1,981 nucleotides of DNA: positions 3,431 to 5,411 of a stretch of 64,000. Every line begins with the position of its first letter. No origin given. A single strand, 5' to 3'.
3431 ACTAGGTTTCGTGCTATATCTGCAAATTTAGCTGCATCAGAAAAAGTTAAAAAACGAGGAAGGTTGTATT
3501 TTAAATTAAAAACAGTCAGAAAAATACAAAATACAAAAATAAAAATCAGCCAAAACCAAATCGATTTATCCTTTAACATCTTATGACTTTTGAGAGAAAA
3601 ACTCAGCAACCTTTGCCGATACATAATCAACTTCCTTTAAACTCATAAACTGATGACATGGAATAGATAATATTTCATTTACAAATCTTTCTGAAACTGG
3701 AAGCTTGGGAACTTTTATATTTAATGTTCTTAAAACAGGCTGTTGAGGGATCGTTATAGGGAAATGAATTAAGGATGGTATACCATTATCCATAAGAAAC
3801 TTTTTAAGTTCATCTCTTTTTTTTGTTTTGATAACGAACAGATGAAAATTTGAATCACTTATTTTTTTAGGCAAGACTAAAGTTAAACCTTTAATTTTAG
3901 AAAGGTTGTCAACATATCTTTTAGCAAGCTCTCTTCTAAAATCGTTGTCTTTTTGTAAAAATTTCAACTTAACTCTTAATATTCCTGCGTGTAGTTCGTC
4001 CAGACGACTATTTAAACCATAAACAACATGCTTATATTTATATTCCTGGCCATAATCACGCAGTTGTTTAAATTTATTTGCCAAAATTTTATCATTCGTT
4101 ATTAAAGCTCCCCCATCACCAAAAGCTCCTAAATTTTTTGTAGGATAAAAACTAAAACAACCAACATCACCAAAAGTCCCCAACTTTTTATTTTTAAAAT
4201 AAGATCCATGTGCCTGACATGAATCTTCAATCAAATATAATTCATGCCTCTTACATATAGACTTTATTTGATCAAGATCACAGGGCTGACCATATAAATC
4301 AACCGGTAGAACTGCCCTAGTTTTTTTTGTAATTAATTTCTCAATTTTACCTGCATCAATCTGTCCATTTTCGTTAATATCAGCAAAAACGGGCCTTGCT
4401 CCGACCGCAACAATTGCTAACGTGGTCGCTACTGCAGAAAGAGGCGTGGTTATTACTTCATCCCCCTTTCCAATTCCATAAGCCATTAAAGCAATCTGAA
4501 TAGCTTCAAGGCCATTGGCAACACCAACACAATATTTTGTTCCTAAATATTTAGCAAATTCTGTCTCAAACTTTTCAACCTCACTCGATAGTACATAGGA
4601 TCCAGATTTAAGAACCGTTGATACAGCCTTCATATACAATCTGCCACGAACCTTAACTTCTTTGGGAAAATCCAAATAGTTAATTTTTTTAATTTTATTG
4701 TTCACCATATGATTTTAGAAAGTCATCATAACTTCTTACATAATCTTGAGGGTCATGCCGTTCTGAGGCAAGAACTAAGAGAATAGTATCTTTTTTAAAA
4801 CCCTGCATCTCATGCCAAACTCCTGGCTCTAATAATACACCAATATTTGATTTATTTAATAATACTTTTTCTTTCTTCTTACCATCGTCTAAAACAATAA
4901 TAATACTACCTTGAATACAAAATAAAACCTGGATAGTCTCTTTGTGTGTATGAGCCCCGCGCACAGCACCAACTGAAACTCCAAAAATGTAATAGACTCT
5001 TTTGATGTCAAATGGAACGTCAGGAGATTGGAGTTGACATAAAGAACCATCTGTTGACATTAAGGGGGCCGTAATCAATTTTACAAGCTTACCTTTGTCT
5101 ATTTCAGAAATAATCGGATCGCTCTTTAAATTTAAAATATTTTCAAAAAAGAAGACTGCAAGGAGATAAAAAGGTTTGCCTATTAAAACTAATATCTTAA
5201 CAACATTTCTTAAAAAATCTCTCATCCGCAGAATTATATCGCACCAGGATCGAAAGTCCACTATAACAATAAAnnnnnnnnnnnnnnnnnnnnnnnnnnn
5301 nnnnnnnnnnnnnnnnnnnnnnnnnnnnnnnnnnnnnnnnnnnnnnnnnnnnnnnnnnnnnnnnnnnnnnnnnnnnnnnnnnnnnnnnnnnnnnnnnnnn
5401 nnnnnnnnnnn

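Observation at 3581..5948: FdtA-like isomerase plus DegT aminotransferase (3-amino-3,6-dideoxyhexose route) followed by an unassignable 224-aa protein where an N-acyl or formyl transferase is expected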

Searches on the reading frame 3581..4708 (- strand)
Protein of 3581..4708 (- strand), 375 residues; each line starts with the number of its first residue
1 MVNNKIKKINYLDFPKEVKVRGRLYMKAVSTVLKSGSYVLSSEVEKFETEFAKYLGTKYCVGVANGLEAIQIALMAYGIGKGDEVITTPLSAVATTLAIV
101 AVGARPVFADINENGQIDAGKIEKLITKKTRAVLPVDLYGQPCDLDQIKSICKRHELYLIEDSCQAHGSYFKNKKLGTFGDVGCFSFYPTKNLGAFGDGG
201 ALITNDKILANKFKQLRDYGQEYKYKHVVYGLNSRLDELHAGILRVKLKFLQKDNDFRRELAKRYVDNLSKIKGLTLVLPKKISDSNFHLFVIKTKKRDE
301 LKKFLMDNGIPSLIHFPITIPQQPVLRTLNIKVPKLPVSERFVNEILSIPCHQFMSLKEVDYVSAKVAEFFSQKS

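Call 3: search_protein_families(library=pfam, proteins=[window:3581-4708:-], max_evalue=0.01)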
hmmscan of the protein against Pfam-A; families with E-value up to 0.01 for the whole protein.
window:3581-4708:- (375 aa): 4 families
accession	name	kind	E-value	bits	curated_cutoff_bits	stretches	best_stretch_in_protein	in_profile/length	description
PF01041.23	DegT_DnrJ_EryC1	-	1.7e-107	360.2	19.8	1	26-367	8-359/360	DegT/DnrJ/EryC1/StrS aminotransferase family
PF00266.25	Aminotran_5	-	6.8e-10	38.9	21.5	1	41-310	42-333/371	Aminotransferase class-V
PF01212.27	Beta_elim_lyase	-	5.7e-08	32.9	27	1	37-264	27-264/288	Beta-eliminating lyase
PF01053.26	Cys_Met_Meta_PP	-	6.5e-05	22.1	27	1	45-221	55-231/381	Cys/Met metabolism PLP-dependent enzyme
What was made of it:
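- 3581..4708 (-): PLP-dependent NDP-sugar aminotransferase of the 3-aminotransferase (QdtB/FdtB/DesV) type. PF01041 at 1.7e-107 (call 3).
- On NDP-sugar 3-aminotransferases (QdtB/FdtB/DesV; gene 3581-4708): PF01041 at 360 bits (call 3).
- Checked: 3581-4708 (375 aa) matches PF01041 DegT_DnrJ_EryC1 at 1.7e-107, 360 bits against a cut-off of 19.8 (call 3).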

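Call 4: search_protein_families(library=ncbifam, proteins=[window:3581-4708:-], max_evalue=0.01)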
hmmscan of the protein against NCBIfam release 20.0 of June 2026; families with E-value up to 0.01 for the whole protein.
window:3581-4708:- (375 aa): 20 families
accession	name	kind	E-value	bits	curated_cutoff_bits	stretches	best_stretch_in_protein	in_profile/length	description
TIGR03588.1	PseC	equivalog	2.4e-69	234.1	423.5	1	27-370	15-379/380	UDP-4-amino-4,6-dideoxy-N-acetyl-beta-L-altrosamine transaminase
TIGR04181.1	NHT_00031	hypoth_equivalog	2.3e-60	204.4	420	1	38-351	24-358/359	LegC family aminotransferase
NF008687.0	PRK11706.1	equivalog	1.5e-56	191.7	375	1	51-371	40-374/375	dTDP-4-amino-4,6-dideoxygalactose transaminase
NF008658.2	PRK11658.1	equivalog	9e-56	189.1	631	1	25-369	16-375/379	UDP-4-amino-4-deoxy-L-arabinose aminotransferase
NF011936.0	PRK15407.1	equivalog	2.3e-49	168.3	423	2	42-221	65-252/440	lipopolysaccharide biosynthesis protein RfbH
TIGR04427.1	PLP_DesI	equivalog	4.3e-49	167.7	650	1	44-363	54-375/390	dTDP-4-dehydro-6-deoxyglucose aminotransferase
TIGR02379.1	ECA_wecE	subfamily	5.2e-42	143.9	434.85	1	49-367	38-371/376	dTDP-4-amino-4,6-dideoxy-D-glucose transaminase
NF004621.0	PRK05957.1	equivalog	3.1e-08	32.8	498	1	62-167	93-204/389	pyridoxal phosphate-dependent aminotransferase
NF005744.0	PRK07568.1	subfamily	7.1e-07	28.4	389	1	63-164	94-203/398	pyridoxal phosphate-dependent aminotransferase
NF005816.0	PRK07682.1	equivalog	9.6e-06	24.5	620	1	65-170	98-210/390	aminotransferase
NF004770.0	PRK06108.1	subfamily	3.1e-05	23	422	1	56-180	95-227/396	pyridoxal phosphate-dependent aminotransferase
TIGR01979.1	sufS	subfamily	0.00015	20.8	475.1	1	40-167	56-200/403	SufS family cysteine desulfurase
NF006003.0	PRK08133.1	equivalog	0.00032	19.5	522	1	43-220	67-244/396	O-succinylhomoserine sulfhydrylase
TIGR01977.1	am_tr_V_EF2568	hypoth_equivalog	0.00093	18.3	377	1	62-170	67-181/376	cysteine desulfurase family protein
TIGR03403.1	nifS_epsilon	equivalog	0.00093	18.1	587.7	0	92-206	102-217/382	NifS family cysteine desulfurase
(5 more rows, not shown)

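Call 13: search_solved_structures(query=window:3581-4708:-, max_evalue=1e-20)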
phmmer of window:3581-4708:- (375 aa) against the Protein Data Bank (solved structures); distinct sequences matched with E-value up to 1e-20: 54.
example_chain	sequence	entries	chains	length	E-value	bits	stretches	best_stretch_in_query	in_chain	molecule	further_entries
7b0d_A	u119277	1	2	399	1.8e-101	342.9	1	10-371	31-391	Glutamine--scyllo-inositol transaminase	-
3frk_A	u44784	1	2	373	6.1e-100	337.9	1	31-367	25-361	QdtB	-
7n63_A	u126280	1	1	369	2.4e-88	299.7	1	27-371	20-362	Putative aminotransferase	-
5u1z_A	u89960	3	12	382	1.1e-86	294.3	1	28-367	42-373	Putative aminotransferase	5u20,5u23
5u21_A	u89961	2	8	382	6.9e-86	291.7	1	28-367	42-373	Putative aminotransferase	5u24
2oga_A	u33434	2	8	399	1e-84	287.8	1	27-355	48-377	Transaminase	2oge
8e75_A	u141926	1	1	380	6.9e-74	252.2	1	19-360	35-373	DegT/DnrJ/EryC1/StrS aminotransferase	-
8e77_A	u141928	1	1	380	6.9e-74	252.2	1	19-360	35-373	DegT/DnrJ/EryC1/StrS aminotransferase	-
3nyu_A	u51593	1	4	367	6.2e-73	249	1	18-366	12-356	Aminotransferase WbpE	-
3nu7_A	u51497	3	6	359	7.5e-73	248.8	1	18-365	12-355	Aminotransferase WbpE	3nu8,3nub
3nys_A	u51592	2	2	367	4.2e-72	246.3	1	18-366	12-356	Aminotransferase WbpE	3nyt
3uwc_A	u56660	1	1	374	1.7e-64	221.3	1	25-374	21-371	Nucleotide-sugar aminotransferase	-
4qgr_A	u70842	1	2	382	5.9e-62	212.9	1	17-374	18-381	DegT/DnrJ/EryC1/StrS aminotransferase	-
7kz3_A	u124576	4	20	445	2.6e-58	200.9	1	28-363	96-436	Aminotransferase class I/II-fold pyridoxal phosphate-dependent enzyme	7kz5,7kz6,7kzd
4k2b_A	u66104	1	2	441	9.2e-52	179.4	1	25-364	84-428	NTD biosynthesis operon protein NtdA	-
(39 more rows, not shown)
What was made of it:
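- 3581..4708 (-): Ranking of PDB relatives in call 13.
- On NDP-sugar 3-aminotransferases (QdtB/FdtB/DesV; gene 3581-4708): QdtB scores 338 bits and DesV 288, against perosamine synthetase 162 and ArnB 132 (call 13).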

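Call 75: list_cluster_members(proteins=[P0029, P0027, L002:1953-3044:-, L002:4760-6502:-, window:3581-4708:-, window:58440-59426:-])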
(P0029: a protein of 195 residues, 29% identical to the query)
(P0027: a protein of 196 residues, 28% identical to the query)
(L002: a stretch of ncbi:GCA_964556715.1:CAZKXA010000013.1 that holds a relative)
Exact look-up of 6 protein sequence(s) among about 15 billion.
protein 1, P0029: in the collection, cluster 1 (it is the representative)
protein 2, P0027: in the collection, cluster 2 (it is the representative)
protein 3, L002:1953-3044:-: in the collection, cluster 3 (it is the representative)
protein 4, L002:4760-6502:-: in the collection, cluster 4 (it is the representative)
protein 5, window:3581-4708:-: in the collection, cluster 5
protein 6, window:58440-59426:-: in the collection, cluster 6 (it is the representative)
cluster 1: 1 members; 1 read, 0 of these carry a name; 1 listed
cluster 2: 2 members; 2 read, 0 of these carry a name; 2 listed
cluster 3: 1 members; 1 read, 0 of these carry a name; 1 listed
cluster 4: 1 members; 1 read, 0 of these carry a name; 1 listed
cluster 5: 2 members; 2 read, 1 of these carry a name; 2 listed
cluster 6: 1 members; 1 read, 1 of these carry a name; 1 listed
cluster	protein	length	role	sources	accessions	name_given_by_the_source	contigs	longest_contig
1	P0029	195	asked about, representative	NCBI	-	-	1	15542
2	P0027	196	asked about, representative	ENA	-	-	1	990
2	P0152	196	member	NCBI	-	-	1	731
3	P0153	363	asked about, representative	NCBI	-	-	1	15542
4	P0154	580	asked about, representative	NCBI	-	-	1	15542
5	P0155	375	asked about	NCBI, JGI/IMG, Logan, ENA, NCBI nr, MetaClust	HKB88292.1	MAG TPA: DegT/DnrJ/EryC1/StrS family aminotransferase [Patescibacteria group bacterium] | DegT/DnrJ/EryC1/StrS family aminotransferase [Patescibacteria group bacterium] | \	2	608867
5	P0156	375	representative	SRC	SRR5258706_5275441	-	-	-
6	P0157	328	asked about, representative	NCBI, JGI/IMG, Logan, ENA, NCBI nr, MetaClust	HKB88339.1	MAG TPA: bifunctional oligoribonuclease/PAP phosphatase NrnA [Patescibacteria group ... | bifunctional oligoribonuclease/PAP phosphatase NrnA [Patescibacteria group bacterium] | \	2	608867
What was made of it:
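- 3581..4708 (-): Public name HKB88292.1 (call 75).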

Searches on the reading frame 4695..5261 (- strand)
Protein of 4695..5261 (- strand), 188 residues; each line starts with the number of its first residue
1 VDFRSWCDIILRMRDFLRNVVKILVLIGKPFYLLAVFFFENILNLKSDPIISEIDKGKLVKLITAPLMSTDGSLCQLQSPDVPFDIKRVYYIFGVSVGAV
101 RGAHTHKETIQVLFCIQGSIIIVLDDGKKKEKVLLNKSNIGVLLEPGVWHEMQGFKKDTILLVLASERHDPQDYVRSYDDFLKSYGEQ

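Call 3: search_protein_families(library=pfam, proteins=[window:4695-5261:-], max_evalue=0.01)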
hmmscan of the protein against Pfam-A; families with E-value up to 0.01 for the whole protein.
window:4695-5261:- (188 aa): 2 families
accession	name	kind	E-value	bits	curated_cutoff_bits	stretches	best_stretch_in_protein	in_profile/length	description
PF05523.17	FdtA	-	4.4e-40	136.9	23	1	69-184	13-129/131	WxcM-like, C-terminal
PF07883.17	Cupin_2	-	0.0028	17.8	27.2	1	94-152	4-56/70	Cupin domain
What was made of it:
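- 4695..5261 (-): FdtA/QdtA-type NDP-4-keto-6-deoxyhexose 3,4-ketoisomerase (cupin). The N-terminal 43-55 residues are of doubtful reality. PF05523 at 4.4e-40 over residues 69-184 (call 3).
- On FdtA/QdtA 3,4-ketoisomerases (gene 4695-5261): 136.9 bits against a cut-off of 23 (call 3).
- Checked: 4695-5261 (188 aa) matches PF05523 FdtA at 4.4e-40, but only over residues 69-184 (call 3).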

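Call 4: search_protein_families(library=ncbifam, proteins=[window:4695-5261:-], max_evalue=0.01)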
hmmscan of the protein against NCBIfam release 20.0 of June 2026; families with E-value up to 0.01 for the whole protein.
window:4695-5261:- (188 aa): 1 family
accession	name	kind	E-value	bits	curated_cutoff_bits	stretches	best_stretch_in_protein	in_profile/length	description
TIGR04366.1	cupin_WbuC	subfamily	7.7e-05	22.6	42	1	103-161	49-111/132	WbuC family cupin fold metalloprotein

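Call 14: search_solved_structures(query=window:4695-5261:-, max_evalue=0.001, show_alignments=3)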
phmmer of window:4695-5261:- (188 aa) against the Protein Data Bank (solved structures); distinct sequences matched with E-value up to 0.001: 12.
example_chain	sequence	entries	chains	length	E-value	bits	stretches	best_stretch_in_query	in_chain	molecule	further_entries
2pa7_A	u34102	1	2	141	8.8e-30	106.8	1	67-183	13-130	DTDP-6-deoxy-3,4-keto-hexulose isomerase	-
5tpu_A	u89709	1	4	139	2.7e-29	105.2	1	67-185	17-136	Putative uncharacterized protein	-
2pae_A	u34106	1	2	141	8.5e-29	103.6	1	67-183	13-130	DTDP-6-deoxy-3,4-keto-hexulose isomerase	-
2pak_A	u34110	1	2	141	8.5e-29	103.6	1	67-183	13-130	DTDP-6-deoxy-3,4-keto-hexulose isomerase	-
7n67_A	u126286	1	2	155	5.1e-28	101.1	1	71-184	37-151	FdtA domain-containing protein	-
2pam_A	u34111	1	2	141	8.1e-28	100.4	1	67-183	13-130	DTDP-6-deoxy-3,4-keto-hexulose isomerase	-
4zu7_A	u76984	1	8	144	5e-26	94.6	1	72-182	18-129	QdtA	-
4o9e_A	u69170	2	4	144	7.5e-25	90.7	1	74-182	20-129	QdtA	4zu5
4o9g_A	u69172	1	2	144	7e-24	87.6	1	74-182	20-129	QdtA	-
4zu4_A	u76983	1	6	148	5.5e-23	84.6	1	79-182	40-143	WxcM-like protein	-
4mzu_A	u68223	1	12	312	2.5e-22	82.5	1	79-182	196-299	WxcM-like protein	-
5tpv_A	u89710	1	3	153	1e-20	77.2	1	72-182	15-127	WlaRA, TDP-fucose-3,4-ketoisomerase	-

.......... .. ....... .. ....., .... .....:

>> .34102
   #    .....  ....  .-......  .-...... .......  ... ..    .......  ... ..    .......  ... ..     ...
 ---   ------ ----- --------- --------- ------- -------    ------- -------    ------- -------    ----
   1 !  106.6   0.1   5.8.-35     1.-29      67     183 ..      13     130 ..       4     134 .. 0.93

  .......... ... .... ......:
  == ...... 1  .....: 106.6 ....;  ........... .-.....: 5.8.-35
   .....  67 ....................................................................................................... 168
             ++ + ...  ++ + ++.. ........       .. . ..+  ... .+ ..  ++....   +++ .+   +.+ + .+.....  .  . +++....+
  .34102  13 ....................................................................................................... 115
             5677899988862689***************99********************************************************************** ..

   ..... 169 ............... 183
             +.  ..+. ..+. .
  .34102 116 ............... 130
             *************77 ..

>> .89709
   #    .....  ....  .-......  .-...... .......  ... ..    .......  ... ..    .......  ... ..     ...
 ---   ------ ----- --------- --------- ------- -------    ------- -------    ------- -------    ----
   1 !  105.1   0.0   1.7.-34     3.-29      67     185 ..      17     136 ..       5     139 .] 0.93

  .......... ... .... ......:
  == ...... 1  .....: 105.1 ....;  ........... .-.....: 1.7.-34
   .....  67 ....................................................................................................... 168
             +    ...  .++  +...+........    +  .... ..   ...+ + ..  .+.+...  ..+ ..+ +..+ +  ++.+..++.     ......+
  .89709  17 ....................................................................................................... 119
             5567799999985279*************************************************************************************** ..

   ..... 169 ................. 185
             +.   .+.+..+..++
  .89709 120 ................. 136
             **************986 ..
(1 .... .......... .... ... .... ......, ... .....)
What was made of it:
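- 4695..5261 (-): Best PDB match FdtA 2pa7 at 8.8e-30, QdtA at 5e-26, with the His pair conserved (call 14).
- On FdtA/QdtA 3,4-ketoisomerases (gene 4695-5261): HTH aligns with the HAH of 2pa7 (call 14).
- Checked: The His pair of FdtA is kept: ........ aligns with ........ of PDB 2pa7 (call 14).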
